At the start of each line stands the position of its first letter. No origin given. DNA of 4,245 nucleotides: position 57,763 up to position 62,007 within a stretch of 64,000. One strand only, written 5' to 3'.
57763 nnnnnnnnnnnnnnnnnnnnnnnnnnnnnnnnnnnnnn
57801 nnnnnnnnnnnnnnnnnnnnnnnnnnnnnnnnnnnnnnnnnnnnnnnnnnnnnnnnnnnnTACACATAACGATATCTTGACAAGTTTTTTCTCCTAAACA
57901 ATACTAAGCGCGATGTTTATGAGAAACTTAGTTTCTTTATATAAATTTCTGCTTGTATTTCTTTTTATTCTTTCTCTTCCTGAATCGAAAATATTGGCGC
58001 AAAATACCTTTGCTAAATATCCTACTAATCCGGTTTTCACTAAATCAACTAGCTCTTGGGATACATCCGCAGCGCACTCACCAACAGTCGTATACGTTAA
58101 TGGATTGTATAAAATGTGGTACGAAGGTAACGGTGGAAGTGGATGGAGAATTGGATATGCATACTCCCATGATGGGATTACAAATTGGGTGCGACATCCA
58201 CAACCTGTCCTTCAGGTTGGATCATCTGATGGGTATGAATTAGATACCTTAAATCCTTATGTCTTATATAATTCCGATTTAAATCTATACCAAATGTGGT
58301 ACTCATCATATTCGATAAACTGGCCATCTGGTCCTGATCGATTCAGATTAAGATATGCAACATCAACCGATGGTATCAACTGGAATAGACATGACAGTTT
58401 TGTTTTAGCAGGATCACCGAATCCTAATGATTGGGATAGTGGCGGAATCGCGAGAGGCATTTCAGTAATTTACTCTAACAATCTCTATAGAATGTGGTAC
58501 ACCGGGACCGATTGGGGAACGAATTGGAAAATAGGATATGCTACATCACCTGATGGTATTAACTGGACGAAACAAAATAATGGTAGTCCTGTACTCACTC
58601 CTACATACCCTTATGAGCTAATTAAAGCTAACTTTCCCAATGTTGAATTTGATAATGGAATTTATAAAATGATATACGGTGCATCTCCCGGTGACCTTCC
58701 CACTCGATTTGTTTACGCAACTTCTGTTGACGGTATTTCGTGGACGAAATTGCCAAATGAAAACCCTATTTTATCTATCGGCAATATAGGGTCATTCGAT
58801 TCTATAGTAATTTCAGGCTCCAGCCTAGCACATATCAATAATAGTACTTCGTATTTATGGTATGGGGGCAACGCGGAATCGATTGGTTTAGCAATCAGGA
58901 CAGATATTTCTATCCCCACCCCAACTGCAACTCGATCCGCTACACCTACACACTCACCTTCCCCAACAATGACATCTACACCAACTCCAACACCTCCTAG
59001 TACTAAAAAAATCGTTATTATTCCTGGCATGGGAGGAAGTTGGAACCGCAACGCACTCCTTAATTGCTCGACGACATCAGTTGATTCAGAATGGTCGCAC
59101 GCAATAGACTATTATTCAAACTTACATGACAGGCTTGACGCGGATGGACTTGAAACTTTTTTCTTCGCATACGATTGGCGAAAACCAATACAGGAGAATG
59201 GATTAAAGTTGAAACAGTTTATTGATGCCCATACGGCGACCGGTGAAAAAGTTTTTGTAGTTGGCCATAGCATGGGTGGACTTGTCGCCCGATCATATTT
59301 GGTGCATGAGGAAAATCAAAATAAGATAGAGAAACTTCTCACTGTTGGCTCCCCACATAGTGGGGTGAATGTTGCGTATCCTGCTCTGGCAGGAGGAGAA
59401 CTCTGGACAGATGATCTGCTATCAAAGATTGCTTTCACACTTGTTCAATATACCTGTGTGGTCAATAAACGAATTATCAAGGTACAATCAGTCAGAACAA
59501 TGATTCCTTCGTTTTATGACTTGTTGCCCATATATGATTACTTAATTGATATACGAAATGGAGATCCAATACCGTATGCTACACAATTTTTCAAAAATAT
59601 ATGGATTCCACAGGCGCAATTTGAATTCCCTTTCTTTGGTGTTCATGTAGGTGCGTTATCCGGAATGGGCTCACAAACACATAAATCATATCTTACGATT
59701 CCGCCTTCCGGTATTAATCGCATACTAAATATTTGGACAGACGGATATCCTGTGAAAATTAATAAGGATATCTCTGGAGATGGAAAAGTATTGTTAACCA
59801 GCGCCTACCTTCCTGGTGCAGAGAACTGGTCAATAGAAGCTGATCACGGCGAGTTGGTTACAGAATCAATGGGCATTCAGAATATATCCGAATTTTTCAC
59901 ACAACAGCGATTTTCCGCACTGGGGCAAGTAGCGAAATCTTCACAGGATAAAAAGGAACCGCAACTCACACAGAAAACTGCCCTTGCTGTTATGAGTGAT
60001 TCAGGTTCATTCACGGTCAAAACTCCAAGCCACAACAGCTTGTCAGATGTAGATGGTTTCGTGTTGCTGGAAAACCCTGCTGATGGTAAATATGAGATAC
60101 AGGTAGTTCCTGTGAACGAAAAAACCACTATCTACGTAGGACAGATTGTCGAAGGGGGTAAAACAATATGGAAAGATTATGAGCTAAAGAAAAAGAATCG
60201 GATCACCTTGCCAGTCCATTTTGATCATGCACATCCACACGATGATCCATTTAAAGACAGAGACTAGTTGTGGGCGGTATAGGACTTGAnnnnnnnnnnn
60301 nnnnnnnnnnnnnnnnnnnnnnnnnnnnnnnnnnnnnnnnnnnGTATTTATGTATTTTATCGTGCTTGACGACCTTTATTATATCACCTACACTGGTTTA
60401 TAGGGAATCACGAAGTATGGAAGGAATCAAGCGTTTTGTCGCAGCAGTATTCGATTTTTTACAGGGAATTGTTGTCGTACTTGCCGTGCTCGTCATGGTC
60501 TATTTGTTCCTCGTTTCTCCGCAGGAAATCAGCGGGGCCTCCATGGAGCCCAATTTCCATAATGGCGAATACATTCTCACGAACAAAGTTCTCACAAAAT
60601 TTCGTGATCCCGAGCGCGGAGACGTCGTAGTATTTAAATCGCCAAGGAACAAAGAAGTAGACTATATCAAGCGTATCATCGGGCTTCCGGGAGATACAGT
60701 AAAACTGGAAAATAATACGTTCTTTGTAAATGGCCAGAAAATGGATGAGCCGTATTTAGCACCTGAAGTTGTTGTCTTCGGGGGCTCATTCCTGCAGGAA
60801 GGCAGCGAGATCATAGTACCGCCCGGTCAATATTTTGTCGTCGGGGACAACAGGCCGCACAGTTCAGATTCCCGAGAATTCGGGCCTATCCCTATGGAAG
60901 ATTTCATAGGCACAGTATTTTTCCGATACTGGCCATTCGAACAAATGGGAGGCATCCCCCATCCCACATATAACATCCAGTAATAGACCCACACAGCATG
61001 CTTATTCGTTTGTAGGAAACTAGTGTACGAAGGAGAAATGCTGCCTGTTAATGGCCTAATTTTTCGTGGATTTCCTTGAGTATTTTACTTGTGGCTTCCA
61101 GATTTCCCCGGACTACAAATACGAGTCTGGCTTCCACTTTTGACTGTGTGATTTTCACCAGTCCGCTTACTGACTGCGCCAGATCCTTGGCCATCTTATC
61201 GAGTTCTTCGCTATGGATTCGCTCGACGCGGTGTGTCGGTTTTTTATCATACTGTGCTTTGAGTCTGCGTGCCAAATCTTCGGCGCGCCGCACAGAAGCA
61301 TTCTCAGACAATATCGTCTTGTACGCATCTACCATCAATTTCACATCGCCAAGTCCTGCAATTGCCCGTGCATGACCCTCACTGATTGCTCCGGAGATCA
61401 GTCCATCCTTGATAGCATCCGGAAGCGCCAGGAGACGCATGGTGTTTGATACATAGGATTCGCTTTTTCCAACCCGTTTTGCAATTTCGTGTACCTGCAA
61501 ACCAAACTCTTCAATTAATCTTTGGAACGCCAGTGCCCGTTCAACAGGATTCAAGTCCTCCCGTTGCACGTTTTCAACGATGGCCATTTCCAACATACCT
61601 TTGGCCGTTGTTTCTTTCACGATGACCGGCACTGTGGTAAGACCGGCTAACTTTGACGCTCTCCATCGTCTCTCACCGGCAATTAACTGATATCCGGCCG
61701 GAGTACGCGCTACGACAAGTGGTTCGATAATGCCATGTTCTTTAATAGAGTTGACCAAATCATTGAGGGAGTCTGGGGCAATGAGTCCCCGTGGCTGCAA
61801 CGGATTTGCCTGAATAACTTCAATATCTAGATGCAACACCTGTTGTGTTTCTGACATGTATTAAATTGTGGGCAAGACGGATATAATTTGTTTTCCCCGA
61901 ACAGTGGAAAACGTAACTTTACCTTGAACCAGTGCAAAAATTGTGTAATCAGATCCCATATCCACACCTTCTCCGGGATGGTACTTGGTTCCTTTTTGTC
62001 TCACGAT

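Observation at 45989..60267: Envelope glycosylation island with a PMT/ArnT-like GT39 enzyme, and nearby secreted proteins carrying Pro/Thr-rich linkers (candidate protein O-glycosylation system)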

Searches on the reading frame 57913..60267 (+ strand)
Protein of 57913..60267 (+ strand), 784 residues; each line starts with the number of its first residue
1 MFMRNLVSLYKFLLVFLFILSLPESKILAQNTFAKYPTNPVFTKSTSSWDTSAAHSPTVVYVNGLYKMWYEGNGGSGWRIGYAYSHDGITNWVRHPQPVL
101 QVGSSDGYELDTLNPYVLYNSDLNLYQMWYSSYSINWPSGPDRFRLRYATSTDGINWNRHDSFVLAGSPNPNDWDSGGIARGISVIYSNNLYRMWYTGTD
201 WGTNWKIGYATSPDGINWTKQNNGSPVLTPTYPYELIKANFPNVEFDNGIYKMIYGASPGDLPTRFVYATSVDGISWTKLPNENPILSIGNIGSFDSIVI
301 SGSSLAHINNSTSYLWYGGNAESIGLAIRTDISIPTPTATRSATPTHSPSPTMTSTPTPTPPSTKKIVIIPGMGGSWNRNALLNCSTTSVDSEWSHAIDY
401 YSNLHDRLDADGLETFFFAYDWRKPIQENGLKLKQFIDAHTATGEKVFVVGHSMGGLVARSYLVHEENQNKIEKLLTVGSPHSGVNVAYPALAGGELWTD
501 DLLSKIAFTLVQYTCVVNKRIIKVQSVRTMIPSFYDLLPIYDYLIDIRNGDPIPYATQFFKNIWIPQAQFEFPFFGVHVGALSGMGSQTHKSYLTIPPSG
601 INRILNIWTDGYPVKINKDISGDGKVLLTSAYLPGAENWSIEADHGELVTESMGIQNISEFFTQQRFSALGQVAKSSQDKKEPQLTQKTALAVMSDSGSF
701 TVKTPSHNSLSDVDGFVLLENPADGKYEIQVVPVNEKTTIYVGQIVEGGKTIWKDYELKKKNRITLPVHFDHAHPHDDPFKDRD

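Call 5: search_protein_families(library=pfam, proteins=[window:57913-60267:+], max_evalue=0.01)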
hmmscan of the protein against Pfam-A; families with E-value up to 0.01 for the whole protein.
window:57913-60267:+ (784 aa): 11 families
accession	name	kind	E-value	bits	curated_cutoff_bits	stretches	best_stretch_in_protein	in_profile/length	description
PF02450.21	LCAT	-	1e-12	48.4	21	1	418-512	90-192/392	Lecithin:cholesterol acyltransferase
PF07819.20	PGAP1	-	4.4e-11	43.4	24.3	1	438-485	84-132/233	PGAP1-like alpha/beta domain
PF04041.19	Glyco_hydro_130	-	8.5e-11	41.8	26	1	195-285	57-144/320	beta-1,4-mannooligosaccharide phosphorylase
PF02089.21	Palm_thioest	-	2.5e-08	34.4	26.8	1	367-525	2-147/254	Palmitoyl protein thioesterase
PF12146.15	Hydrolase_4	-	3.5e-05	23.7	27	1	435-490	64-118/239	Serine aminopeptidase, S33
PF24096.1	DUF7379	-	4e-05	24.1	33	1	428-491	52-121/191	Domain of unknown function (DUF7379)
PF12697.13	Abhydrolase_6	-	9.5e-05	23.6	26.3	1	367-471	1-85/217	Alpha/beta hydrolase family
PF06028.17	DUF915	-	0.0001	22.2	22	1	446-486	104-147/255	Alpha/beta hydrolase of unknown function (DUF915)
PF00561.26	Abhydrolase_1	-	0.00015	22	25.8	1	445-488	69-113/245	alpha/beta hydrolase fold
PF05057.20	DUF676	-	0.00023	21.2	20.3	1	435-506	68-149/217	Putative serine esterase (DUF676)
PF01764.32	Lipase_3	-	0.0013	19.1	22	1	430-484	50-106/140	Lipase (class 3)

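Call 27: search_protein_families(library=ncbifam, proteins=[window:57913-60267:+], max_evalue=0.001)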
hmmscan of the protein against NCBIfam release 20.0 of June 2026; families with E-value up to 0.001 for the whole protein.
window:57913-60267:+ (784 aa): 2 families
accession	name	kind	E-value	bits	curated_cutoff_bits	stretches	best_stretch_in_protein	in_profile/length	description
NF052550.1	BManbPhaseBMBP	equivalog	3e-14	53.1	450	3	38-165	9-136/296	beta-1,2-mannobiose phosphorylase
NF058598.1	BetMansidBT3780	equivalog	9.4e-09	34.8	550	1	142-222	91-172/366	beta-1,2-mannosidase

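Call 67: find_homologous_proteins(query=window:57913-60267:+, max_evalue=0.00001)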
Query window:57913-60267:+ (784 aa): 1316 proteins with E <= 0.00001 among 8000 candidates; the best 120 are listed.
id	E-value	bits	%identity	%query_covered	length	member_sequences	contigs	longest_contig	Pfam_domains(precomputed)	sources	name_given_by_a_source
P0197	0.0e+0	1830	100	100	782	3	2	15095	PF02089.22,PF22847.3,PF02450.22,PF04041.20,PF07819.20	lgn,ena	-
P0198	0.0e+0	1538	83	99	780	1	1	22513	PF02089.22,PF22847.3,PF06028.18,PF02450.22,PF04041.20,PF00561.27,PF07819.20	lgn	-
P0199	0.0e+0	1262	69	100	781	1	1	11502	PF02089.22,PF02450.22,PF04041.20,PF07819.20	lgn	-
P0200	8.7e-242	823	49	99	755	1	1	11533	PF02089.22,PF02450.22,PF04041.20,PF07819.20,PF24096.3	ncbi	-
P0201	6.5e-228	777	48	98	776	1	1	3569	PF02089.22,PF02450.22,PF04041.20,PF00561.27,PF07819.20,PF24096.3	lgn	-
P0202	1.6e-214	733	45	99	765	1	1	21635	PF02089.22,PF22847.3,PF02450.22,PF04041.20,PF00561.27,PF07819.20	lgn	-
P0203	1.0e-184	634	41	98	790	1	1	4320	PF02450.22,PF04041.20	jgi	jgi:predicted GH43/DUF377 family glycosyl hydrolase/pimeloyl-ACP methyl ester carboxylesterase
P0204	5.2e-182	625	42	98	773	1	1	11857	PF02089.22,PF22847.3,PF02450.22,PF04041.20,PF00561.27,PF07819.20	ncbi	-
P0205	2.0e-180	620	41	98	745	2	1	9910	PF02089.22,PF02450.22,PF04041.20,PF07819.20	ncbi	-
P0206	9.0e-177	608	40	97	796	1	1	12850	PF02089.22,PF02450.22,PF04041.20,PF07819.20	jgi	jgi:pimeloyl-ACP methyl ester carboxylesterase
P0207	1.4e-173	598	37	99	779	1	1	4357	PF02089.22,PF02450.22,PF04041.20,PF00561.27,PF07819.20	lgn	-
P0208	2.5e-172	593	41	95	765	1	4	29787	PF02089.22,PF02450.22,PF04041.20,PF00561.27,PF07819.20,PF24096.3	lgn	-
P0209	1.5e-171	591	38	98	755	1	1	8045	PF02089.22,PF02450.22,PF04041.20,PF07819.20,PF24096.3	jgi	jgi:pimeloyl-ACP methyl ester carboxylesterase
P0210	1.8e-168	581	41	91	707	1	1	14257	PF02089.22,PF02450.22,PF04041.20,PF00561.27,PF07819.20,PF24096.3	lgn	-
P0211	2.6e-166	573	40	91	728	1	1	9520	PF02089.22,PF02450.22,PF00561.27,PF07819.20,PF24096.3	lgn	-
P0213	3.3e-163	563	40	92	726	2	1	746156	PF02089.22,PF02450.22,PF04041.20,PF07819.20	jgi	-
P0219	1.3e-155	538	38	98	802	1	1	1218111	PF02089.22,PF02450.22,PF04041.20,PF07819.20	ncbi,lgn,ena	-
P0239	2.5e-128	448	35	99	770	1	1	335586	PF02089.22,PF06028.18,PF00251.27,PF02450.22,PF04041.20,PF00561.27,PF07819.20,PF24096.3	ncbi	-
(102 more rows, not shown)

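Call 72: find_encoding_contigs(protein=P0219, flank=10000, max_places=1)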
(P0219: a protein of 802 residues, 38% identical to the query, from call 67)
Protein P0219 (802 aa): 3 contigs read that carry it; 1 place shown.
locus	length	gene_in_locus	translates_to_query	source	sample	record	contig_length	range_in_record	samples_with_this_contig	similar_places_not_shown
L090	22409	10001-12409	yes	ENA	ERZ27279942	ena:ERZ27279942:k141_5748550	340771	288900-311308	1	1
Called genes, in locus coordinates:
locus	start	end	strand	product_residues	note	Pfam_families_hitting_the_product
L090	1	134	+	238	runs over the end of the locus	PF17936:Big_6 (faint), PF19077:Big_13 (faint), PF09136:Glucodextran_B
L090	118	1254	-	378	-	PF04932:Wzy_C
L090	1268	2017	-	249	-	PF00535:Glycos_transf_2, PF10111:Glyco_tranf_2_2 (weak)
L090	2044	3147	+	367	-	-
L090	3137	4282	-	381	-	PF13439:Glyco_transf_4, PF00534:Glycos_transf_1, PF13692:Glyco_trans_1_4, PF13524:Glyco_trans_1_2 (weak)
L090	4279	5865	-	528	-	PF13231:PMT_2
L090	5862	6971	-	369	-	PF13439:Glyco_transf_4 (weak), PF20706:GT4-conflict, PF00534:Glycos_transf_1, PF13692:Glyco_trans_1_4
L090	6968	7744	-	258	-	PF00535:Glycos_transf_2 (weak)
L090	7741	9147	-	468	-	-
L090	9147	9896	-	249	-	PF00535:Glycos_transf_2 (faint)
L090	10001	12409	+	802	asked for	PF04041:Glyco_hydro_130 (faint), PF02089:Palm_thioest (weak), PF02450:LCAT (weak), PF07819:PGAP1 (weak)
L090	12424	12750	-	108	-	-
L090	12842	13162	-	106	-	-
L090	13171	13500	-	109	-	-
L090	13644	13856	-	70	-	-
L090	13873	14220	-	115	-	-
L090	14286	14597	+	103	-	-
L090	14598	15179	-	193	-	PF00565:SNase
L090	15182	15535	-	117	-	PF01588:tRNA_bind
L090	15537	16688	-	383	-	PF06271:RDD, PF13181:TPR_8 (faint), PF13428:TPR_14 (faint), PF14559:TPR_19 (faint), PF00515:TPR_1 (faint), PF13424:TPR_12 (weak), PF13414:TPR_11, PF13431:TPR_17 (weak), +2 more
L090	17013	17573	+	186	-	PF10502:Peptidase_S26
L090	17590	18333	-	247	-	PF02195:ParB_N, PF17762:HTH_ParB, PF08535:KorB (weak)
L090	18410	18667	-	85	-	PF01016:Ribosomal_L27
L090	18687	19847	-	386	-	PF01555:N6_N4_Mtase (faint), PF01170:UPF0020 (faint), PF13847:Methyltransf_31 (weak)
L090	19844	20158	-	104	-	PF00829:Ribosomal_L21p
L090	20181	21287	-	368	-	PF01098:FTSW_RODA_SPOVE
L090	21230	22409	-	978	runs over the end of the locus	PF00133:tRNA-synt_1, PF09334:tRNA-synt_1g (faint), PF08264:Anticodon_1, PF19302:DUF5915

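Call 73: find_encoding_contigs(protein=P0213, flank=10000, max_places=1)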
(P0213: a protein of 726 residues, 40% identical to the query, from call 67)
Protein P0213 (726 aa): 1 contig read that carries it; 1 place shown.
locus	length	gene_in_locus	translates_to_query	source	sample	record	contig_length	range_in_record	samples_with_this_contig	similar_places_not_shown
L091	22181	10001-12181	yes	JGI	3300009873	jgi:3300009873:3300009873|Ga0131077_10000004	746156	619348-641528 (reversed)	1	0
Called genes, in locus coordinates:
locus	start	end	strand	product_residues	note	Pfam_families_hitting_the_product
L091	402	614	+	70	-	-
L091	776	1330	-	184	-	-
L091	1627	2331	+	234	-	PF17936:Big_6 (weak), PF19077:Big_13 (weak), PF27332:TP_0781 (faint), PF09136:Glucodextran_B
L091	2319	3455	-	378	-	PF04932:Wzy_C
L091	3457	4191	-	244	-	PF00535:Glycos_transf_2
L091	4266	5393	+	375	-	-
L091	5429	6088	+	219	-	PF05401:NodS, PF13489:Methyltransf_23, PF13847:Methyltransf_31, PF08241:Methyltransf_11, PF08242:Methyltransf_12, PF13649:Methyltransf_25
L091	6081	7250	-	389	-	PF13439:Glyco_transf_4 (weak), PF00534:Glycos_transf_1, PF13692:Glyco_trans_1_4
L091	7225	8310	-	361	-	PF13439:Glyco_transf_4 (weak), PF20706:GT4-conflict, PF00534:Glycos_transf_1, PF13692:Glyco_trans_1_4, PF13524:Glyco_trans_1_2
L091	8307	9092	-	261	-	PF00535:Glycos_transf_2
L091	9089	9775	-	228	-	PF13489:Methyltransf_23, PF08241:Methyltransf_11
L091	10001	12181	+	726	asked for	PF04041:Glyco_hydro_130 (faint), PF02450:LCAT (weak), PF02089:Palm_thioest (weak), PF07819:PGAP1 (weak)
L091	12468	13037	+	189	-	PF10502:Peptidase_S26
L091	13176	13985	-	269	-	PF02195:ParB_N, PF13384:HTH_23 (faint), PF17762:HTH_ParB, PF08535:KorB (faint)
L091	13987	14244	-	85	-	PF01016:Ribosomal_L27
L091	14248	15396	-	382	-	PF01170:UPF0020 (weak), PF13847:Methyltransf_31 (weak)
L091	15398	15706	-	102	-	PF00829:Ribosomal_L21p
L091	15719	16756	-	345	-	PF01098:FTSW_RODA_SPOVE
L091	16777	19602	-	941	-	PF00133:tRNA-synt_1, PF09334:tRNA-synt_1g, PF08264:Anticodon_1, PF19302:DUF5915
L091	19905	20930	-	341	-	-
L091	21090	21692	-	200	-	-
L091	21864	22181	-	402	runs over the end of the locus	PF00091:Tubulin, PF12327:FtsZ_C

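Call 74: find_encoding_contigs(protein=P0239, flank=10000, max_places=1)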
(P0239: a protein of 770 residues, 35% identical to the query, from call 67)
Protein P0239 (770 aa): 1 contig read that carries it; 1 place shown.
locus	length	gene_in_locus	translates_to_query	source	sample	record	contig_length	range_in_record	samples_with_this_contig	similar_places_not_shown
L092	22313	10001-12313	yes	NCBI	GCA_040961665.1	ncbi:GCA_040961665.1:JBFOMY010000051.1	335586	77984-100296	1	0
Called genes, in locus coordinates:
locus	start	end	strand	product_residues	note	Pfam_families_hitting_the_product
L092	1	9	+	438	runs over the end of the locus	PF05970:PIF1, PF13245:AAA_19, PF13401:AAA_22, PF13604:AAA_30, PF21530:Pif1_2B_dom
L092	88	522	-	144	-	PF12773:DZR, PF13240:Zn_Ribbon_1 (faint)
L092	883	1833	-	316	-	-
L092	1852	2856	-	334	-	-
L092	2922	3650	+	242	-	PF27332:TP_0781 (faint), PF17936:Big_6 (weak), PF19077:Big_13 (faint), PF09136:Glucodextran_B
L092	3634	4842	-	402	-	PF04932:Wzy_C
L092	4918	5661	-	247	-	PF00535:Glycos_transf_2, PF10111:Glyco_tranf_2_2 (weak)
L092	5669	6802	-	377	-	PF20706:GT4-conflict, PF00534:Glycos_transf_1, PF13692:Glyco_trans_1_4, PF13524:Glyco_trans_1_2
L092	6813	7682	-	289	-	PF00535:Glycos_transf_2, PF13641:Glyco_tranf_2_3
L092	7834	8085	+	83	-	-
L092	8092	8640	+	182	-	-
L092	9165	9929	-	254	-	PF00535:Glycos_transf_2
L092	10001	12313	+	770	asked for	PF00251:Glyco_hydro_32N (weak), PF04041:Glyco_hydro_130 (faint), PF00251:Glyco_hydro_32N (weak), PF02089:Palm_thioest, PF07819:PGAP1, PF02450:LCAT, PF24096:DUF7379 (weak), PF00561:Abhydrolase_1 (weak), +1 more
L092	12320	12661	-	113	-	-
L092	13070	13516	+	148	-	PF10502:Peptidase_S26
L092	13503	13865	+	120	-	-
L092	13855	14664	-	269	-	PF02195:ParB_N, PF08535:KorB (faint), PF17762:HTH_ParB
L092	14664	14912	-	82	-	PF01016:Ribosomal_L27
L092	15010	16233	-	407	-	PF01555:N6_N4_Mtase (faint), PF01170:UPF0020 (faint)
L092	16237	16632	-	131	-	PF00829:Ribosomal_L21p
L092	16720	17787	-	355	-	PF01098:FTSW_RODA_SPOVE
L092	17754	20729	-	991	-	PF00133:tRNA-synt_1, PF09334:tRNA-synt_1g (faint), PF08264:Anticodon_1, PF19302:DUF5915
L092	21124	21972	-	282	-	PF13353:Fer4_12 (weak), PF04055:Radical_SAM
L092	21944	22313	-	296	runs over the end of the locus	PF00294:PfkB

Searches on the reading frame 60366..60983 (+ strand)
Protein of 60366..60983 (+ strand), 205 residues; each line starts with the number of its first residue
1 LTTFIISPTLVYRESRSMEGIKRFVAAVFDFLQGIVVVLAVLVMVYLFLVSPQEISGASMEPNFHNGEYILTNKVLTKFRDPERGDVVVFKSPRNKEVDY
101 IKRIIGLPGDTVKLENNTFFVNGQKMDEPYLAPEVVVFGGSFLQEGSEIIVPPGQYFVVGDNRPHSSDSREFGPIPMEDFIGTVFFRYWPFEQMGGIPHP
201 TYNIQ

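Call 5: search_protein_families(library=pfam, proteins=[window:60366-60983:+], max_evalue=0.01)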
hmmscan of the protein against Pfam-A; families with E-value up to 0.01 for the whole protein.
window:60366-60983:+ (205 aa): 2 families
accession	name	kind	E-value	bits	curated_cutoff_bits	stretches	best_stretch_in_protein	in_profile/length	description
PF10502.14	Peptidase_S26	-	6.3e-51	173.1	22.9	1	31-189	4-168/168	Signal peptidase, peptidase S26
PF00717.28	Peptidase_S24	-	0.00028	21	23.3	1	54-115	39-92/116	Peptidase S24-like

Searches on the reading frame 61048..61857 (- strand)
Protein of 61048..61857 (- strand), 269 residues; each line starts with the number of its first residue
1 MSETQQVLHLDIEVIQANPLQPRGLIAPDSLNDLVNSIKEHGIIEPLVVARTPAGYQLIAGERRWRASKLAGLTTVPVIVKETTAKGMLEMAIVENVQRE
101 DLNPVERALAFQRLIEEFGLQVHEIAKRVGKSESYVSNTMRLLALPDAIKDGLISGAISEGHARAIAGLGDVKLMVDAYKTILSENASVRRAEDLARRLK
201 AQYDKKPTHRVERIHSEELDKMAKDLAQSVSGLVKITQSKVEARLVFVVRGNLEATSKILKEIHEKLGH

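Call 5: search_protein_families(library=pfam, proteins=[window:61048-61857:-], max_evalue=0.01)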
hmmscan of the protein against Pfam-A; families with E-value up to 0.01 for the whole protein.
window:61048-61857:- (269 aa): 4 families
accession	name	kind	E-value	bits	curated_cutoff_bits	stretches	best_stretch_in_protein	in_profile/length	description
PF02195.25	ParB_N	-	9.5e-32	109.4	26.3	1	6-98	2-95/95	ParB N-terminal domain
PF17762.8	HTH_ParB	-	1.2e-31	109.3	22.6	1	100-200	1-101/102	ParB HTH domain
PF08535.16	KorB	-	1.3e-06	28.7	22.3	1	119-159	3-43/89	KorB domain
PF13384.12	HTH_23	-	0.00026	21.1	24.6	1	105-140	5-38/50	Homeodomain-like domain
